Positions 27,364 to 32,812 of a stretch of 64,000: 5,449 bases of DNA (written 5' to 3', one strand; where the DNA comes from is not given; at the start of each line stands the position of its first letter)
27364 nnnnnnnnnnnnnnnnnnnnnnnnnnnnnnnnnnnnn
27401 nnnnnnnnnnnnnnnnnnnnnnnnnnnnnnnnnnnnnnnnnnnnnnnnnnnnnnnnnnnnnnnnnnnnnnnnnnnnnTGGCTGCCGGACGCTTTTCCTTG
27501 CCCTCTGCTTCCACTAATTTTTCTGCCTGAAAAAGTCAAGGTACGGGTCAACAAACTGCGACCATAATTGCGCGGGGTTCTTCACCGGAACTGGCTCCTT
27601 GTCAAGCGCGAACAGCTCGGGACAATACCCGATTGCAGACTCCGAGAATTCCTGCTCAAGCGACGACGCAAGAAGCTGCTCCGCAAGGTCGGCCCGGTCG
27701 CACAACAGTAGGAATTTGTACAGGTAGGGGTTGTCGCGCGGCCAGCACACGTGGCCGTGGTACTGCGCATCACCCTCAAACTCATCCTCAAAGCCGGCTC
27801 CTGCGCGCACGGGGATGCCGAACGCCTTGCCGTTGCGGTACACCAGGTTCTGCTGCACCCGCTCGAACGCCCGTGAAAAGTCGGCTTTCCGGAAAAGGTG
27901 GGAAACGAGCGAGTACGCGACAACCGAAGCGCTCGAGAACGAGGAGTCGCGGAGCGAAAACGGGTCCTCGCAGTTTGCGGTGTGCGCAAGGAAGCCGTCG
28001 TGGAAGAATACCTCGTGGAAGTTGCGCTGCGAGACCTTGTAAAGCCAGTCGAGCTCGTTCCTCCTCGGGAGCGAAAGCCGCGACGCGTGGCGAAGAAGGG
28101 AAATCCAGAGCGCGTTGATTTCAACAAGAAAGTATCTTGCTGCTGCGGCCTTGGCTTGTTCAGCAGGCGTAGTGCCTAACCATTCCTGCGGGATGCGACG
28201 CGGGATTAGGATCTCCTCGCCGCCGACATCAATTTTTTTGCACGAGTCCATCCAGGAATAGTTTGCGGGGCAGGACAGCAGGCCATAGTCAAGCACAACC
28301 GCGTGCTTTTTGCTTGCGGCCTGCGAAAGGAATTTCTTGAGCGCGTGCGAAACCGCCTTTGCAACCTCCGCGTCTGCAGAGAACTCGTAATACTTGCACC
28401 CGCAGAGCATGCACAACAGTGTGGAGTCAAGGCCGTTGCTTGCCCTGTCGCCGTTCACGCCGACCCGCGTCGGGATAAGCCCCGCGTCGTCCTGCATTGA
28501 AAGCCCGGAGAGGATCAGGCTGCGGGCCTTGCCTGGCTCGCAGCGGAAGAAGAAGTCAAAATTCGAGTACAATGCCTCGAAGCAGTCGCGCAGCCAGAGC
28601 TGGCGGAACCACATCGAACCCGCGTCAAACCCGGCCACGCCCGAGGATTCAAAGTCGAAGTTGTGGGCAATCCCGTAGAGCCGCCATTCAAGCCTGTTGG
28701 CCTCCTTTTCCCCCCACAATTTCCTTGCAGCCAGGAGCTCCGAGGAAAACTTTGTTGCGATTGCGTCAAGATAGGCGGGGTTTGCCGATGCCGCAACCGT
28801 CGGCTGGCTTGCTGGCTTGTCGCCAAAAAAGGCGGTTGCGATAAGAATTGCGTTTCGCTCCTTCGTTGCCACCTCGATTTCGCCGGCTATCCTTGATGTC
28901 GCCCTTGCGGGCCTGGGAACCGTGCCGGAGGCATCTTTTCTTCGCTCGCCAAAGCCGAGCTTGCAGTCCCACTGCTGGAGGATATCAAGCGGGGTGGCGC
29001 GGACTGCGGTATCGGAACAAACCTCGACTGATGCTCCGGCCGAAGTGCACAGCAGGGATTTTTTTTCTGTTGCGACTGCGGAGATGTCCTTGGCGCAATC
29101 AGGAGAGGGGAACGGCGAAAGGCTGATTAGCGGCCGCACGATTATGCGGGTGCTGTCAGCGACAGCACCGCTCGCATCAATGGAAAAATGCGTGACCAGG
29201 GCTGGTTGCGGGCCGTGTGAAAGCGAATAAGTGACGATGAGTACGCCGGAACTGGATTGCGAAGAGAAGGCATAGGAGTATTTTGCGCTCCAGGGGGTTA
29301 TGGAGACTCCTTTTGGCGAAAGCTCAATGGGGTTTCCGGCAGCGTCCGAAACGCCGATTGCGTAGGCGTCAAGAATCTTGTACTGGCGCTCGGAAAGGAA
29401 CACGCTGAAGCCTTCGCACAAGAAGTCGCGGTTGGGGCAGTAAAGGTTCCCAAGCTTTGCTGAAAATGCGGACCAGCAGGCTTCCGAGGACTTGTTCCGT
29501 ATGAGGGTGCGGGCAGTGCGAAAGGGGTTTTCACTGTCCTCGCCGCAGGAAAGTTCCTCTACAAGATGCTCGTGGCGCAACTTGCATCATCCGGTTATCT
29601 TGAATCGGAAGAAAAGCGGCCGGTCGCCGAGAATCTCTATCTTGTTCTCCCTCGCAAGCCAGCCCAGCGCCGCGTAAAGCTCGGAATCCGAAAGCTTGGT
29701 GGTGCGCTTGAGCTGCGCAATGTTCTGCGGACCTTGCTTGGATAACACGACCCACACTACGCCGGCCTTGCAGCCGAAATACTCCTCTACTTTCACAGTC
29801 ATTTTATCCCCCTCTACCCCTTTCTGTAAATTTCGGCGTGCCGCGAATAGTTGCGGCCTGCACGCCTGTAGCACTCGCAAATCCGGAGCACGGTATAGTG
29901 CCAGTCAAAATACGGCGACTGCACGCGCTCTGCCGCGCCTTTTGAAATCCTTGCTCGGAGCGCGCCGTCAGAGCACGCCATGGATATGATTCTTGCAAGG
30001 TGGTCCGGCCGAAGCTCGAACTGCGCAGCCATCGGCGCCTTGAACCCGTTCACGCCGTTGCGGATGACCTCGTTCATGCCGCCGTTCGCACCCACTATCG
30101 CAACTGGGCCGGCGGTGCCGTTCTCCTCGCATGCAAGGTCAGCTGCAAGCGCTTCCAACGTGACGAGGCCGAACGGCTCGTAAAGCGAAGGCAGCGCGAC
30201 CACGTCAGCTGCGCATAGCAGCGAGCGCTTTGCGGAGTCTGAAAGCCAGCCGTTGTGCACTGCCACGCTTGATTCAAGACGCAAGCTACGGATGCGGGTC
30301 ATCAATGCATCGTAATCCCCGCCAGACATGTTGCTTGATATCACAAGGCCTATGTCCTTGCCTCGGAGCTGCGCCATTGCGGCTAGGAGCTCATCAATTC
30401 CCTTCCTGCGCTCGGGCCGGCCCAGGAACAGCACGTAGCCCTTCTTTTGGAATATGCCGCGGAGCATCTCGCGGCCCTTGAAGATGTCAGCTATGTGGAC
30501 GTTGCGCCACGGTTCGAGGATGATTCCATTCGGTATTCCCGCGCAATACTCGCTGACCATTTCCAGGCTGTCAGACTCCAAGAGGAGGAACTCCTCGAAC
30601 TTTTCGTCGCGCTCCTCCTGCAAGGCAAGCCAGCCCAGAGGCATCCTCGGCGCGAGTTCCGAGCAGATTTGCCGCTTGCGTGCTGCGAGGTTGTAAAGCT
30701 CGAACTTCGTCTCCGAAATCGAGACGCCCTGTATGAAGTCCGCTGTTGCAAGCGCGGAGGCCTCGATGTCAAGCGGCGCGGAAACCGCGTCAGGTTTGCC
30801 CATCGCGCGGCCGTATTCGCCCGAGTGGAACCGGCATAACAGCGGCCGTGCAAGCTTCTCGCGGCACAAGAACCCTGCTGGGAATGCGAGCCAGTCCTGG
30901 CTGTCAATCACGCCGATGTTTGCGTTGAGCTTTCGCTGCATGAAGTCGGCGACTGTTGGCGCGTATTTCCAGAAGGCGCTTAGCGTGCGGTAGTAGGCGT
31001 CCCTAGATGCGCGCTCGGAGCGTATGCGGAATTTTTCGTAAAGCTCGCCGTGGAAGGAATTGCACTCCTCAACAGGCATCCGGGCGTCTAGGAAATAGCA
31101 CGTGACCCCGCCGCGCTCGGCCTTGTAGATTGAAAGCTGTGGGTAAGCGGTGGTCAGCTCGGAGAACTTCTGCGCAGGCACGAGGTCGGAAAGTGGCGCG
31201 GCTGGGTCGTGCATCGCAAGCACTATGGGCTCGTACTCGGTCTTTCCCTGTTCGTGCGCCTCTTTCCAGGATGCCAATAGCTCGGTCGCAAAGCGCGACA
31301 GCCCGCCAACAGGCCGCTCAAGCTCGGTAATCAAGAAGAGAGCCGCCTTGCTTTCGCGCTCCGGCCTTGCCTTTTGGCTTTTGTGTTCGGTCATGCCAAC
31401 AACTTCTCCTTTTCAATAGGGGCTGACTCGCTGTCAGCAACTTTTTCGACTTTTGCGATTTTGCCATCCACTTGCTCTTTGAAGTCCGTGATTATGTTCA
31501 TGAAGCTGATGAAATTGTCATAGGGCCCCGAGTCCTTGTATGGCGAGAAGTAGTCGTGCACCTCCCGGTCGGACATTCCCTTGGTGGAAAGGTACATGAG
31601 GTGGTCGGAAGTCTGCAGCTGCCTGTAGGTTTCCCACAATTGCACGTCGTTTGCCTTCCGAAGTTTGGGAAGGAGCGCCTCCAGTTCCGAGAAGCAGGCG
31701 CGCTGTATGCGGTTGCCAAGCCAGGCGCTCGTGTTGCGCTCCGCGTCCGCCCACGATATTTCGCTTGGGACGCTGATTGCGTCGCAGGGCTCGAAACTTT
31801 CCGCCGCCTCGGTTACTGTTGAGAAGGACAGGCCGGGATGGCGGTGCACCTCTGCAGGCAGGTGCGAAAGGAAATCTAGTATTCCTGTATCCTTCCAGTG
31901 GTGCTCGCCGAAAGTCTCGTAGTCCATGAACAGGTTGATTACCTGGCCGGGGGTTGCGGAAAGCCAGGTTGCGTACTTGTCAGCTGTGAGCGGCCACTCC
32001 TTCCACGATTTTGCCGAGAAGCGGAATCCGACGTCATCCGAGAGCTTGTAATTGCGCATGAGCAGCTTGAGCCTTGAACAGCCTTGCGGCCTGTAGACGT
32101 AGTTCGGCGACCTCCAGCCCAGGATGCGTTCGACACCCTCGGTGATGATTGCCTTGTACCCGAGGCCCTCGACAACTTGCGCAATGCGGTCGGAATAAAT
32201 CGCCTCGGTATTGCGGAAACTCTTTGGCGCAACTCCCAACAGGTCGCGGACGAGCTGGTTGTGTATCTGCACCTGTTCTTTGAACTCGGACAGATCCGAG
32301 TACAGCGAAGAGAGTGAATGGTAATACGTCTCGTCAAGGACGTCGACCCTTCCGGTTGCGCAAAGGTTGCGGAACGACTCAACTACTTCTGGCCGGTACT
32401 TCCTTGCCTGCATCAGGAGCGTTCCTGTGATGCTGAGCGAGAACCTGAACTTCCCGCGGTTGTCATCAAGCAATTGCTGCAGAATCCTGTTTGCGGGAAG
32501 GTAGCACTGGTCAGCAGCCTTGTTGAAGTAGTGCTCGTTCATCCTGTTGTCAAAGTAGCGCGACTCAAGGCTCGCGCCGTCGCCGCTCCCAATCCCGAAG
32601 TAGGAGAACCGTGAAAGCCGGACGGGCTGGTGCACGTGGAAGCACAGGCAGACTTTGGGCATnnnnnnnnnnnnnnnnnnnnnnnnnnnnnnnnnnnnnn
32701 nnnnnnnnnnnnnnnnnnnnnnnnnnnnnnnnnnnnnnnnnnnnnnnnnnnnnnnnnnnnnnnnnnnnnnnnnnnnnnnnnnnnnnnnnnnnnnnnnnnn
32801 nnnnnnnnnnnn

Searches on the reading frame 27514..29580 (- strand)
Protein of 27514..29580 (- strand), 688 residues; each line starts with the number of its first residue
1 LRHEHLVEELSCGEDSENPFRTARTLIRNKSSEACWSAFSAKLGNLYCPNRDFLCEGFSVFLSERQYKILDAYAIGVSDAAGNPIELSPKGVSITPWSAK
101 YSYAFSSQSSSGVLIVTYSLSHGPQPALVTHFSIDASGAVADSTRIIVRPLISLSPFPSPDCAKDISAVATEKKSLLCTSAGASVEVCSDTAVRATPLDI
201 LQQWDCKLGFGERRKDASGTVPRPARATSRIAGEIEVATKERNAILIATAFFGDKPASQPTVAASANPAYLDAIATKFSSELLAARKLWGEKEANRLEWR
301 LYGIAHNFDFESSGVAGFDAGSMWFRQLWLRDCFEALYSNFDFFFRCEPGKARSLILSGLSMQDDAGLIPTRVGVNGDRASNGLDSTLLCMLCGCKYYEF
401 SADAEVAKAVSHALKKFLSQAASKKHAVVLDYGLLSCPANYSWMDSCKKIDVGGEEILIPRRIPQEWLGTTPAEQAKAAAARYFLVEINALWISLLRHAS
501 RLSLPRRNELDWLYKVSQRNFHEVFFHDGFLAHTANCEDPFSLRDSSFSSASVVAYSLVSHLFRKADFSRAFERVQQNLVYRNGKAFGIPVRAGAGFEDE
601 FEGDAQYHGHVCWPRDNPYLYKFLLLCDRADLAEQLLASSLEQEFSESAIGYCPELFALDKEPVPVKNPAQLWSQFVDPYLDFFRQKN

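Call 9: search_protein_families(library=pfam, proteins=[window:27514-29580:-], max_evalue=0.01)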
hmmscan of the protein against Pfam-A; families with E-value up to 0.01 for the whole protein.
window:27514-29580:- (688 aa): 1 family
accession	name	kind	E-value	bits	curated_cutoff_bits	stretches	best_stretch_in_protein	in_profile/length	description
PF06202.20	GDE_C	-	1.7e-14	54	21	1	318-675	18-362/367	Amylo-alpha-1,6-glucosidase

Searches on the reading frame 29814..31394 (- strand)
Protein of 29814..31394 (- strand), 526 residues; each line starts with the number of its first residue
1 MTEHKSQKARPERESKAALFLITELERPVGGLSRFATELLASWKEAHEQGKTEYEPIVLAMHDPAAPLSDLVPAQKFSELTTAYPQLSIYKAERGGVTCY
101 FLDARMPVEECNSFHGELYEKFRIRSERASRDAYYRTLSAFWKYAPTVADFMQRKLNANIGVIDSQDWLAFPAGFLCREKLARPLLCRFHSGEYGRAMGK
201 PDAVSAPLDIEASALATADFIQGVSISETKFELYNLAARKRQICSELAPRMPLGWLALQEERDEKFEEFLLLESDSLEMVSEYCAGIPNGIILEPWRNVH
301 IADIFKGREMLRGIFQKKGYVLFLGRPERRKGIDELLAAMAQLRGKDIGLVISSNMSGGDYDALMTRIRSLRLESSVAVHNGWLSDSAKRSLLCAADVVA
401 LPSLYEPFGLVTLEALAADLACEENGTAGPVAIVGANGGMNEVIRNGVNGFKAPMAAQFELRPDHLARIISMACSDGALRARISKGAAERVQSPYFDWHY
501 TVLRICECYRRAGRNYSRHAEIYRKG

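Call 9: search_protein_families(library=pfam, proteins=[window:29814-31394:-], max_evalue=0.01)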
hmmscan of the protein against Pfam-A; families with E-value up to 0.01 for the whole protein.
window:29814-31394:- (526 aa): 3 families
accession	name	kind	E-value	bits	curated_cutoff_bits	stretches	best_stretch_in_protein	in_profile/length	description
PF00534.26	Glycos_transf_1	-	4.6e-21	75.5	26.4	1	314-489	11-171/172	Glycosyl transferases group 1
PF13692.12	Glyco_trans_1_4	-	9.7e-16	58.7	27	1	320-454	3-125/142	Glycosyl transferases group 1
PF20706.3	GT4-conflict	-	2.7e-07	30.4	26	1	317-419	196-305/385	Family 4 Glycosyltransferase in conflict systems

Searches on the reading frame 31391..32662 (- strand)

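Call 9: search_protein_families(library=pfam, proteins=[window:31391-32662:-], max_evalue=0.01)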
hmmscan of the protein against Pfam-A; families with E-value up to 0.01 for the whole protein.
window:31391-32662:- (423 aa): 2 families
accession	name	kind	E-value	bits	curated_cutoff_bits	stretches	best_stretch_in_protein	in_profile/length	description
PF03065.20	Glyco_hydro_57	-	1.1e-83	281.3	21.2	1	6-299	2-291/291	Glycosyl hydrolase family 57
PF01522.26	Polysacc_deac_1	-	0.0075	16.7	23.1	0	98-171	52-123/124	Polysaccharide deacetylase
